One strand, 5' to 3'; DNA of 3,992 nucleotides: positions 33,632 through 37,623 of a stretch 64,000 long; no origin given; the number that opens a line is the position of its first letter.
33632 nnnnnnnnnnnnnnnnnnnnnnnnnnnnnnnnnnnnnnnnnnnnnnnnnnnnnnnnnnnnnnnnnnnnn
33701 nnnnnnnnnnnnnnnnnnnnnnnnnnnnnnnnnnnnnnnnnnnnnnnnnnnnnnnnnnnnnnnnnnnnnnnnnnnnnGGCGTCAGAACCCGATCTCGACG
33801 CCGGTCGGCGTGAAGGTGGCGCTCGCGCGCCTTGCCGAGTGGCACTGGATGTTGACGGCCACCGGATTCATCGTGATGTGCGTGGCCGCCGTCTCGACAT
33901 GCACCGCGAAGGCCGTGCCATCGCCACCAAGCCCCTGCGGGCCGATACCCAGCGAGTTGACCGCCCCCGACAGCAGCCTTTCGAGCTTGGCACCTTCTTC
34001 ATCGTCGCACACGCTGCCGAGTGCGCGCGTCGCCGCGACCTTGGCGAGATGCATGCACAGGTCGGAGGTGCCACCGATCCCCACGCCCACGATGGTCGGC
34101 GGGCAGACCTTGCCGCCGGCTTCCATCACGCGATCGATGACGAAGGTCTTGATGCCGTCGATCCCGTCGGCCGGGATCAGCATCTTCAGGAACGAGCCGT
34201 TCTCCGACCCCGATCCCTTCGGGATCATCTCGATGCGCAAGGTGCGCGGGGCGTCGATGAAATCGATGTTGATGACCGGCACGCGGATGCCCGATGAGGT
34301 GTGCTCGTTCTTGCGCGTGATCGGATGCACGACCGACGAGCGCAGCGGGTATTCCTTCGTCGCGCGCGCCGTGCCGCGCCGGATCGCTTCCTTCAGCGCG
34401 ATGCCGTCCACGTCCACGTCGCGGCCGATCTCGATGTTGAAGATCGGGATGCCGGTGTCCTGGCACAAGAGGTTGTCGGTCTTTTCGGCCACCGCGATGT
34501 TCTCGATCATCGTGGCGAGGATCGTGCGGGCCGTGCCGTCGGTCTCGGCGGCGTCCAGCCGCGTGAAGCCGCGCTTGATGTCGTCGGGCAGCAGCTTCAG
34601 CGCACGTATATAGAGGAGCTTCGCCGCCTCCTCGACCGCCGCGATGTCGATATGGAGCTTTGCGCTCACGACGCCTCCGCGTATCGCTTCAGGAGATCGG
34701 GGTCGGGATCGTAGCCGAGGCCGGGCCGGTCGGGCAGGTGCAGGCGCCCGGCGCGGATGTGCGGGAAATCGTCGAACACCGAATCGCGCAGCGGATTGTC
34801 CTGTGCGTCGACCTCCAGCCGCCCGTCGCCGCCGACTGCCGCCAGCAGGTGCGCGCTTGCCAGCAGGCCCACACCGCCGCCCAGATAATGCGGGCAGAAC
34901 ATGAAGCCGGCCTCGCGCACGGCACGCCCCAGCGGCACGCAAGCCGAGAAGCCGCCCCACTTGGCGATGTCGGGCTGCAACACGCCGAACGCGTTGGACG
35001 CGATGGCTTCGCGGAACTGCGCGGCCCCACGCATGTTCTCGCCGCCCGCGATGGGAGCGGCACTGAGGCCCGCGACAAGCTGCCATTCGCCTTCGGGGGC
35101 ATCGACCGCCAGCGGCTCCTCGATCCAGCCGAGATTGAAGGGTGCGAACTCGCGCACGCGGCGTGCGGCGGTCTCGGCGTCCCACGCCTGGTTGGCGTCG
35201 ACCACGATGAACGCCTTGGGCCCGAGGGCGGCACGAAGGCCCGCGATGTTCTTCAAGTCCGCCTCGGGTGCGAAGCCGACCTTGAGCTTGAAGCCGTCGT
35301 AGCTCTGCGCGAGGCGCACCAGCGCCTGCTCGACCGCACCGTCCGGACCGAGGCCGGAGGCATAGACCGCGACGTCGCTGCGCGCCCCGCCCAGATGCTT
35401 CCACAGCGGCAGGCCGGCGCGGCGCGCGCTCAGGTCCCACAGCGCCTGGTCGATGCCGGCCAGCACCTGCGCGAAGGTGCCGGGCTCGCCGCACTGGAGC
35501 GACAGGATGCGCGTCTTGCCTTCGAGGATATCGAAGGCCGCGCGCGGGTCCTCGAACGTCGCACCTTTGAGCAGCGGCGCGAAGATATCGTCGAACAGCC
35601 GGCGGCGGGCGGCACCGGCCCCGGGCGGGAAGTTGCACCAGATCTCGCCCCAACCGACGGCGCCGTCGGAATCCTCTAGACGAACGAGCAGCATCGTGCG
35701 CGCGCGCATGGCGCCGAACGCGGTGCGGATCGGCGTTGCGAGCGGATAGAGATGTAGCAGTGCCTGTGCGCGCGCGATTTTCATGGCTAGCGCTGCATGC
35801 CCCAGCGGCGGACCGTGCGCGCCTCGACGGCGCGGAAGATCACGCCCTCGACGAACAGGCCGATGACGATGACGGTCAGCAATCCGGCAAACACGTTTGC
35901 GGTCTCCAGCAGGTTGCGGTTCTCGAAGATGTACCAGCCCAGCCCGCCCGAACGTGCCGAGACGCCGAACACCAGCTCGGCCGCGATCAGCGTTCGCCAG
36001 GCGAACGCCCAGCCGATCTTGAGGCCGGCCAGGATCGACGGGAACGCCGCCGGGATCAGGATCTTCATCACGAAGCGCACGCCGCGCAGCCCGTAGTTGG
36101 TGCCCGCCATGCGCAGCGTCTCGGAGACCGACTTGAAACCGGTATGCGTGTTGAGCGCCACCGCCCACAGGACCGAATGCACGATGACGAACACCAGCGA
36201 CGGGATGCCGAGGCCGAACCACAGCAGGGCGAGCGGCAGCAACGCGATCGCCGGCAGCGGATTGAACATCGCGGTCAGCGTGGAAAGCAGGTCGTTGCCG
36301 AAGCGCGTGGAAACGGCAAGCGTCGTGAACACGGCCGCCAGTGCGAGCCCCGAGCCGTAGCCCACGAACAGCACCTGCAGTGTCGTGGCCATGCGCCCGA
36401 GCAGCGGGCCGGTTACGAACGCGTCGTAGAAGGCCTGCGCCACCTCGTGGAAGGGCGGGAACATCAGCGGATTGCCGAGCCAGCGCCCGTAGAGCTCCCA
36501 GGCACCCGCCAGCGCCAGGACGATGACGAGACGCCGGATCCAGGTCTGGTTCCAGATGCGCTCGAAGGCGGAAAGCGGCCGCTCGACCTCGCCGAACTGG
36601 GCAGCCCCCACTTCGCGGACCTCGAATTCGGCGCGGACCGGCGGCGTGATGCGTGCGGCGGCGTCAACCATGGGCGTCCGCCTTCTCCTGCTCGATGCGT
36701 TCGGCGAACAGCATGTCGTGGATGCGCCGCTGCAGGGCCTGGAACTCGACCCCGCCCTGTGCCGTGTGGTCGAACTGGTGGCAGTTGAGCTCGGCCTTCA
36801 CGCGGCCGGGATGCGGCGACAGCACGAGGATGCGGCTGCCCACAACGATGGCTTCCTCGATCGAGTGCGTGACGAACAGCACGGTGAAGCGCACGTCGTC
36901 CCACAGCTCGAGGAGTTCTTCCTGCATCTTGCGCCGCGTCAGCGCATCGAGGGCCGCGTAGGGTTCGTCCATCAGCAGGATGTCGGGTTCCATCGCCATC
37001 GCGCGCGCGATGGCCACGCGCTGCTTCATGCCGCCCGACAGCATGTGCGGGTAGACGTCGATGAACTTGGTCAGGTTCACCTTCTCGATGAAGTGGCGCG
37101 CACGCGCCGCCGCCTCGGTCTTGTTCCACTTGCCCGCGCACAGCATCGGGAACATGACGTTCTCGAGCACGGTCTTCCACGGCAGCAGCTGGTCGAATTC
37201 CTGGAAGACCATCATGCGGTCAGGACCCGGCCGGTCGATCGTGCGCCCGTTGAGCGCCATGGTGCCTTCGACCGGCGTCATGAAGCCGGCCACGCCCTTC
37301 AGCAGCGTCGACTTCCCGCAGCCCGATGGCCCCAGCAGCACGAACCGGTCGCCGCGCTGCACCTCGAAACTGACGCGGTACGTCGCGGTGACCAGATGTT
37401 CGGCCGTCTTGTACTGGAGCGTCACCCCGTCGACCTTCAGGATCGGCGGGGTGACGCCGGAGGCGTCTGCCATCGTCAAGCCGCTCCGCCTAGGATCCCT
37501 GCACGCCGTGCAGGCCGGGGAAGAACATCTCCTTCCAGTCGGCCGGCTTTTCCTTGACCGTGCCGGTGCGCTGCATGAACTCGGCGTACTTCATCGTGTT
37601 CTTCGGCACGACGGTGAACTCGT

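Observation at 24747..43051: Nineteen-gene translationally coupled minus-strand operon under a divergent GntR: candidate undescribed catabolic system for a sulfonated C3/C4 organic acid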

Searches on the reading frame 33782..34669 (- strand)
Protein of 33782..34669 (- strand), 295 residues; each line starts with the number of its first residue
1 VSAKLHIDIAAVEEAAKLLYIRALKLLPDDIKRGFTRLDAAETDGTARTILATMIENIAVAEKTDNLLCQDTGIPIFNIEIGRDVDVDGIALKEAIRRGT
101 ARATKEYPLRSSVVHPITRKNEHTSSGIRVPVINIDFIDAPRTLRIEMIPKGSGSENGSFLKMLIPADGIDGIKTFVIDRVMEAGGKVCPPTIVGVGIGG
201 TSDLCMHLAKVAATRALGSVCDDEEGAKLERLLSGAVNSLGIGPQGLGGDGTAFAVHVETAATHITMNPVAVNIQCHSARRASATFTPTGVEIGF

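Call 6: search_protein_families(library=pfam, proteins=[window:33782-34669:-], max_evalue=0.01)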
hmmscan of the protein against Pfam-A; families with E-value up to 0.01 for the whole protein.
window:33782-34669:- (295 aa): 1 family
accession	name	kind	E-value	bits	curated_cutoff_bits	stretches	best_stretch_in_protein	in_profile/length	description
PF05681.19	Fumerase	-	6.6e-88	295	25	1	14-284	2-269/270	Fumarate hydratase (Fumerase)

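Call 8: search_protein_families(library=ncbifam, proteins=[window:33782-34669:-], max_evalue=0.001)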
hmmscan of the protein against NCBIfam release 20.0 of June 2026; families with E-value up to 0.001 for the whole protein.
window:33782-34669:- (295 aa): 6 families
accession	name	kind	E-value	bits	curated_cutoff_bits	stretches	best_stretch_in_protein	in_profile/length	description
NF004885.0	PRK06246.1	equivalog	1.8e-92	309.5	276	1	7-285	4-278/279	fumarate hydratase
TIGR00722.1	ttdA_fumA_fumB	subfamily_domain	3.8e-86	288.7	100.65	1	13-284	2-271/273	hydrolyase, tartrate alpha subunit/fumarate domain protein, Fe-S type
NF006084.0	PRK08230.1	equivalog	1.4e-53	181.9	365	1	25-286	27-287/303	L(+)-tartrate dehydratase subunit alpha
NF011920.0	PRK15391.1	subfamily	1.1e-10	40.4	1094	1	38-290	74-332/548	class I fumarate hydratase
NF011921.0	PRK15392.1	equivalog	1.3e-10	40.5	1060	1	51-290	86-331/550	class I fumarate hydratase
NF011919.0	PRK15390.1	equivalog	4.5e-10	38.4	1105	1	49-291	85-333/548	class I fumarate hydratase FumA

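Call 43: search_solved_structures(query=window:33782-34669:-, max_evalue=0.001, show_alignments=2)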
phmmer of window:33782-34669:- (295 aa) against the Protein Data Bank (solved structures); distinct sequences matched with E-value up to 0.001: 8.
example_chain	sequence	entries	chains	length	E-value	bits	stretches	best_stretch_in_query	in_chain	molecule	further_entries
7xky_A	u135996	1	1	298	1e-69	238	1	18-283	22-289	Fumarate hydratase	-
6uqb_A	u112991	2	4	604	5.2e-09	38.9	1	38-292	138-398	Fumarate hydratase 2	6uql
6uq8_A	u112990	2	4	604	5.2e-09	38.9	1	38-292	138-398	Fumarate hydratase 2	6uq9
5l2r_A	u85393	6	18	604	5.2e-09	38.9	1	38-292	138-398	Fumarate hydratase | fumarate hydratase 2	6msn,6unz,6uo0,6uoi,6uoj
6up9_A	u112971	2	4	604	5.2e-09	38.9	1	38-292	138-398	Fumarate hydratase 2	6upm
6mso_A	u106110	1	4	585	6.9e-09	38.5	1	48-291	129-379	fumarate hydratase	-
6uqm_A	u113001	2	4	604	3.4e-08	36.3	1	38-292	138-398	Fumarate hydratase 2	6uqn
6upo_A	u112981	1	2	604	9.5e-08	34.8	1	38-292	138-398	Fumarate hydratase 2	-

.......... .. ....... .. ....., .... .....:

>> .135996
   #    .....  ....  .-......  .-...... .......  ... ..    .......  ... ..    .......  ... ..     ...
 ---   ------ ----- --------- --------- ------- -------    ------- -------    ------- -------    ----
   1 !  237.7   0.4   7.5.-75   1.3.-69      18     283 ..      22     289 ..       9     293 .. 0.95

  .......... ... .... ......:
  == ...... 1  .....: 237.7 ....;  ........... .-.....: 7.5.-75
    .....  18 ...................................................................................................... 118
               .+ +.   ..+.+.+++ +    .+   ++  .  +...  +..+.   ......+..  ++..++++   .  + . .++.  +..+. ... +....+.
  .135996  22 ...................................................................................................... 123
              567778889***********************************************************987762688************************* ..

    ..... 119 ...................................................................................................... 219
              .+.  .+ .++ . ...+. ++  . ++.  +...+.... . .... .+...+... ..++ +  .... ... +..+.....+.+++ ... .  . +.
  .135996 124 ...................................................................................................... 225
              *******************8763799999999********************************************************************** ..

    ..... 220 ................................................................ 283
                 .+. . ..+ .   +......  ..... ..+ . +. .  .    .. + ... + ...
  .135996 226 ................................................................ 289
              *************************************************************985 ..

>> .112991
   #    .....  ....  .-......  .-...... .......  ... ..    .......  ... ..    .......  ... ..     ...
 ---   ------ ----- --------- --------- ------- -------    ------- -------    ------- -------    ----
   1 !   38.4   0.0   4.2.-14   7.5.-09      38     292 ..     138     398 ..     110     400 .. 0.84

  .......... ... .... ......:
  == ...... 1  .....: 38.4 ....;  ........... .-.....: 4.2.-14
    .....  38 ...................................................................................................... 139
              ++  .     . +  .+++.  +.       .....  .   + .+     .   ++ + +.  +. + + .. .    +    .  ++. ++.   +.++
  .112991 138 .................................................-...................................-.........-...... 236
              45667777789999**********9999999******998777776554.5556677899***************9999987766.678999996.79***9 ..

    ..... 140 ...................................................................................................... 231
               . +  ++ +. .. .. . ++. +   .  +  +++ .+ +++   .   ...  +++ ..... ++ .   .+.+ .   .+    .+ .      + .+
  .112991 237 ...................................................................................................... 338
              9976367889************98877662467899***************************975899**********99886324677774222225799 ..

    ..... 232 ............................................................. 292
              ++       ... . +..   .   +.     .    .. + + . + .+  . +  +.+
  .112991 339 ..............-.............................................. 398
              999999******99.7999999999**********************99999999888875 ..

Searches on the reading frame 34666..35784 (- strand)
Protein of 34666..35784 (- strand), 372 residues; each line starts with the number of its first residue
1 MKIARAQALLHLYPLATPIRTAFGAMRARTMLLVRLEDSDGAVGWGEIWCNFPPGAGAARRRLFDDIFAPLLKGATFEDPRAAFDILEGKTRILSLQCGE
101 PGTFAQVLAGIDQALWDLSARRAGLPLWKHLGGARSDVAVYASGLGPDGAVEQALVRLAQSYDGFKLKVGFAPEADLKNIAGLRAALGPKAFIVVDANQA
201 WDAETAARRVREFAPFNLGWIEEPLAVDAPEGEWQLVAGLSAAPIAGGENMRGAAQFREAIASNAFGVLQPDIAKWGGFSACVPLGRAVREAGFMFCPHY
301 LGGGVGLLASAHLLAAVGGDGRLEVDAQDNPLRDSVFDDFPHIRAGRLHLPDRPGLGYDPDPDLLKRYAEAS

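Call 5: search_protein_families(library=pfam, proteins=[window:34666-35784:-], max_evalue=0.01)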
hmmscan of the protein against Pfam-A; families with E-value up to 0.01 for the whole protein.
window:34666-35784:- (372 aa): 2 families
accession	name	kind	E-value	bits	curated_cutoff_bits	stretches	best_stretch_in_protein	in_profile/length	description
PF13378.12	MR_MLE_C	-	1.3e-53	182.4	29.4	1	151-363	3-218/219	Enolase C-terminal domain-like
PF02746.21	MR_MLE_N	-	2.2e-12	47.7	22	1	14-132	12-117/117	Mandelate racemase / muconate lactonizing enzyme, N-terminal domain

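Call 7: search_protein_families(library=ncbifam, proteins=[window:34666-35784:-], max_evalue=0.001)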
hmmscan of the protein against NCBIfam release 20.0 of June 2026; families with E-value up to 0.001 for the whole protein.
window:34666-35784:- (372 aa): 16 families
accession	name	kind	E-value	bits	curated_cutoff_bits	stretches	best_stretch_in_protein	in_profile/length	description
NF047820.1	TalGalacDh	equivalog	1.1e-43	149.6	500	1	31-358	38-354/371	L-talarate/galactarate dehydratase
NF040866.1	AraD_Arch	equivalog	2.2e-41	142.1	650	1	31-368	34-369/372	arabinonate dehydratase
TIGR02534.1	mucon_cyclo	subfamily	3.3e-31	108.7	334.95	1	13-369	11-366/368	muconate/chloromuconate family cycloisomerase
NF010624.0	PRK14017.1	equivalog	6.8e-26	91.2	311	1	31-369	15-361/382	galactonate dehydratase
NF011968.0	PRK15440.1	equivalog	1.4e-22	80.2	393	1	18-302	47-320/395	L-rhamnonate dehydratase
NF043002.1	HProlDhtase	equivalog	4.5e-20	71.8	500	1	106-365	100-359/366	cis-3-hydroxy-L-proline dehydratase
NF040790.2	glucon_galact_dh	equivalog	1.1e-18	67.2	750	1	107-368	93-369/390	bifunctional D-gluconate/D-galactonate dehydratase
NF043051.1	ManoateDhtManD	equivalog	1.6e-17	63.4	550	2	28-163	14-144/403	D-mannonate dehydratase ManD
NF042940.1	racemase_DgcA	equivalog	1.3e-16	60.8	400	1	111-294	88-264/323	N-acetyl-D-Glu racemase DgcA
TIGR01928.1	menC_lowGC_arch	equivalog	7e-16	58.2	200.65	1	14-291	6-273/325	o-succinylbenzoate synthase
NF011654.0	PRK15072.1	subfamily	4.5e-14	52.1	430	2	34-165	20-146/404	D-galactonate dehydratase family protein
NF002739.0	PRK02714.1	equivalog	1.4e-11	44.5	259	2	14-48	13-47/320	o-succinylbenzoate synthase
NF011708.0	PRK15129.1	equivalog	3.4e-10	39.5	343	1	109-296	89-271/321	L-Ala-D/L-Glu epimerase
TIGR01927.1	menC_gam_Gplu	equivalog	8.2e-10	38.5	130.55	1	106-267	78-231/307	o-succinylbenzoate synthase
NF002782.0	PRK02901.1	equivalog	1.6e-09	37.2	288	1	156-290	97-233/328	o-succinylbenzoate synthase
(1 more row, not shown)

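Call 52: search_solved_structures(query=window:34666-35784:-, max_evalue=1e-20)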
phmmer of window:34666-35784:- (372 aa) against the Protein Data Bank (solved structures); distinct sequences matched with E-value up to 1e-20: 56.
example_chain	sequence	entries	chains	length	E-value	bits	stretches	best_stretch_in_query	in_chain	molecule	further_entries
3ddm_A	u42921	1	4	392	8.3e-109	367.5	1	4-366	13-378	Putative mandelate racemase/muconate lactonizing enzyme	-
3bjs_A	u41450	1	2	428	5e-42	147.6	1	9-369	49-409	Mandelate racemase/muconate lactonizing enzyme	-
4ggb_A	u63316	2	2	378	2.9e-38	135.2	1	2-367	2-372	Putative uncharacterized protein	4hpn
2pp0_A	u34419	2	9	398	1.5e-37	132.9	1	10-359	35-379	L-talarate/Galactarate Dehydratase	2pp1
2og9_A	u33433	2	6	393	5.2e-37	131.1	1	13-358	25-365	Mandelate racemase/muconate lactonizing enzyme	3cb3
2pp3_A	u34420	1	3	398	1.1e-36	130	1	10-359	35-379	L-talarate/galactarate dehydratase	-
5olc_A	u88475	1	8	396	1.9e-36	129.3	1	8-370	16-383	Galactonate dehydratase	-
2ovl_A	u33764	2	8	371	5.3e-36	127.8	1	4-368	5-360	Putative racemase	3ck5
3ozm_A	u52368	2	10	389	3.4e-35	125.2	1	6-368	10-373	Putative mandelate racemase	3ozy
3h12_A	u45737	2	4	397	3.6e-35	125.1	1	6-368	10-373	mandelate racemase | Putative mandelate racemase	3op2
2qq6_A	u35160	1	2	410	9.3e-32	113.8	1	174-363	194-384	Mandelate racemase/muconate lactonizing enzyme-like protein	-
2ppg_A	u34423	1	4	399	4.7e-31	111.5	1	31-363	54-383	Putative isomerase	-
4h1z_A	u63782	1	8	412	5.4e-31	111.3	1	31-363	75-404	Enolase Q92Zs5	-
2nql_A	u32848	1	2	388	8.8e-30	107.3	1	31-362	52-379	Isomerase/lactonizing enzyme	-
4dn1_A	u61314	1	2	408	1e-29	107.1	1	31-362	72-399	Isomerase/lactonizing enzyme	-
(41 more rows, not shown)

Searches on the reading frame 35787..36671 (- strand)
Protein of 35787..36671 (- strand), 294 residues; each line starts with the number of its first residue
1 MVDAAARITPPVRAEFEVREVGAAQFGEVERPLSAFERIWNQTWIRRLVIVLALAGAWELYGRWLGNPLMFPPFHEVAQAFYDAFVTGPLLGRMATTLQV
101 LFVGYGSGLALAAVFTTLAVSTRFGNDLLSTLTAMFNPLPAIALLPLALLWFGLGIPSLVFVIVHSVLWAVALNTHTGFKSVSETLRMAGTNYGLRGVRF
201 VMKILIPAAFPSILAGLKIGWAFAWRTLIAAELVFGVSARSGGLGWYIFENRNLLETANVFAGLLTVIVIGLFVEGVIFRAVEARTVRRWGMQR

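Call 5: search_protein_families(library=pfam, proteins=[window:35787-36671:-], max_evalue=0.01)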
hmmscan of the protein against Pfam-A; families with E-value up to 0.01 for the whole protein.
window:35787-36671:- (294 aa): 1 family
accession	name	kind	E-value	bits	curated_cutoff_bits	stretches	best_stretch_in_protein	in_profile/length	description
PF00528.27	BPD_transp_1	-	5.2e-14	52.8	26.4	1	117-277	9-174/184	Binding-protein-dependent transport system inner membrane component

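Call 7: search_protein_families(library=ncbifam, proteins=[window:35787-36671:-], max_evalue=0.001)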
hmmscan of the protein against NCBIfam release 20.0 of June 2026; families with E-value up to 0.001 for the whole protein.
window:35787-36671:- (294 aa): 7 families
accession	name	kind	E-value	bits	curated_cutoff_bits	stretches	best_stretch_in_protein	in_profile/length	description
NF040733.1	ABC_perm_U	equivalog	3.2e-29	102.2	295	1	42-290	6-248/251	ABC transporter permease subunit SaoP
NF008470.0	PRK11365.1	equivalog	7.8e-24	84.5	347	1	63-274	32-238/263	aliphatic sulfonate ABC transporter permease SsuC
NF007545.0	PRK10160.1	equivalog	1.8e-21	76.8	342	1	49-291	30-272/275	taurine ABC transporter permease TauC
TIGR01183.1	ntrB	equivalog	5.1e-20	72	209.05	1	92-277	17-198/202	nitrate ABC transporter permease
TIGR03416.1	ABC_choXWV_perm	equivalog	2e-10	40.6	363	1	96-272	98-261/267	choline ABC transporter permease subunit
NF008196.0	PRK10952.1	equivalog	3.2e-05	22.9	439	1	79-274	141-321/356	glycine betaine/L-proline ABC transporter permease ProW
TIGR01581.1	Mo_ABC_porter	hypoth_equivalog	0.00057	19.4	210.3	1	174-269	121-219/225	ABC transporter permease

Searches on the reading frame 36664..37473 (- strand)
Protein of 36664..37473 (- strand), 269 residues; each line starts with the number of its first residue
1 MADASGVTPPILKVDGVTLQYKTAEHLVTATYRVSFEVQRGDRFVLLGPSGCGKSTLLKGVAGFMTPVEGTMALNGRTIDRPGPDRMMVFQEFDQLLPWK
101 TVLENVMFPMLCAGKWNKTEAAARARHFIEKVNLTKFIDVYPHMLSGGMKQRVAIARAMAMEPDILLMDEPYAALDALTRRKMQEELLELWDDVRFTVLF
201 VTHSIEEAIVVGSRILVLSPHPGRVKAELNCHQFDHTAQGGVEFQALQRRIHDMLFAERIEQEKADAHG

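Call 5: search_protein_families(library=pfam, proteins=[window:36664-37473:-], max_evalue=0.01)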
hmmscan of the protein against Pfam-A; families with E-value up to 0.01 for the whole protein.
window:36664-37473:- (269 aa): 7 families
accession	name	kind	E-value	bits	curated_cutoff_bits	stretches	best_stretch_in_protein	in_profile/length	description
PF00005.33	ABC_tran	-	2e-32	113.1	25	1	33-172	3-136/137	ABC transporter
PF13304.12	AAA_21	-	7.7e-08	33.2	27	1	136-205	230-300/304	AAA domain, putative AbiEii toxin, Type IV TA system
PF00004.35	AAA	-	2.6e-07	31.6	21.2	0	130-204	27-110/131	ATPase family associated with various cellular activities (AAA)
PF13555.12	AAA_29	-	0.00011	22.3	27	1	35-73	16-53/61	P-loop containing region of AAA domain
PF02463.25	SMC_N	-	0.00026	20.9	40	0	134-203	126-199/220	RecF/RecN/SMC N terminal domain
PF09818.15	ABC_ATPase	-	0.0026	17.3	23.2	0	144-193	157-206/283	P-loop domain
PF13521.12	AAA_28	-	0.0031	18.2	27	0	43-62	1-20/164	AAA domain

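Call 7: search_protein_families(library=ncbifam, proteins=[window:36664-37473:-], max_evalue=0.001)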
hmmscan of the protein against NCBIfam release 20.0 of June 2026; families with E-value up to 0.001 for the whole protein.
window:36664-37473:- (269 aa): 183 families (the best 25 are shown)
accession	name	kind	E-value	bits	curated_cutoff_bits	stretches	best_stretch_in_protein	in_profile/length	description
NF008421.0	PRK11248.1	equivalog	2.2e-62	210.8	357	1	12-232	2-216/255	taurine ABC transporter ATP-binding subunit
TIGR01184.1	ntrCD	subfamily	5.5e-61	206.1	291.8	1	34-223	4-193/230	nitrate ABC transporter ATP-binding protein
NF040729.1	ABC_ATP_SaoA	equivalog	6.4e-61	205.9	360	1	12-233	2-221/248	ABC transporter ATP-binding protein SaoA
TIGR01186.1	proV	subfamily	9.6e-53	179.6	326.6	1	31-218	9-203/363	betaine/proline/choline family ABC transporter ATP-binding protein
TIGR03415.1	ABC_choXWV_ATP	equivalog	7.3e-50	170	483.75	1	27-218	36-238/382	choline ABC transporter ATP-binding protein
TIGR03265.1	PhnT2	equivalog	2.1e-49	168.6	457.7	1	27-219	16-209/353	putative 2-aminoethylphosphonate ABC transporter ATP-binding protein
TIGR00968.1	3a0106s01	subfamily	9.1e-48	162.8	342.75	1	29-219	14-205/237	sulfate ABC transporter ATP-binding protein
TIGR01187.1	potA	subfamily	9.4e-48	162.9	355.6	1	46-219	1-175/325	polyamine ABC transporter ATP-binding protein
NF006987.0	PRK09452.1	equivalog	1.1e-46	159.2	482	1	9-219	15-222/378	spermidine/putrescine ABC transporter ATP-binding protein PotA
NF008420.0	PRK11247.1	equivalog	2.1e-46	158.2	395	1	13-257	14-244/257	aliphatic sulfonates ABC transporter ATP-binding protein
NF040840.2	tungstate_WtpC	equivalog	5.8e-45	154.1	440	1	32-219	17-205/347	tungstate ABC transporter ATP-binding protein WtpC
TIGR03258.1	PhnT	equivalog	3.1e-44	151.5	499.15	1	26-233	19-226/359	2-aminoethylphosphonate ABC transport system ATP-binding subunit PhnT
NF043075.1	MMSYN1_0197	equivalog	3.3e-44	151.2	550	1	11-219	2-207/341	spermidine/putrescine ABC transporter ATP-binding protein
NF008653.0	PRK11650.1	subfamily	1.2e-43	149.5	432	1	12-219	4-209/357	sn-glycerol-3-phosphate ABC transporter ATP-binding protein UgpC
NF008621.0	PRK11607.1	equivalog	3e-42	144.8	613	1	8-218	16-223/377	putrescine ABC transporter ATP-binding subunit PotG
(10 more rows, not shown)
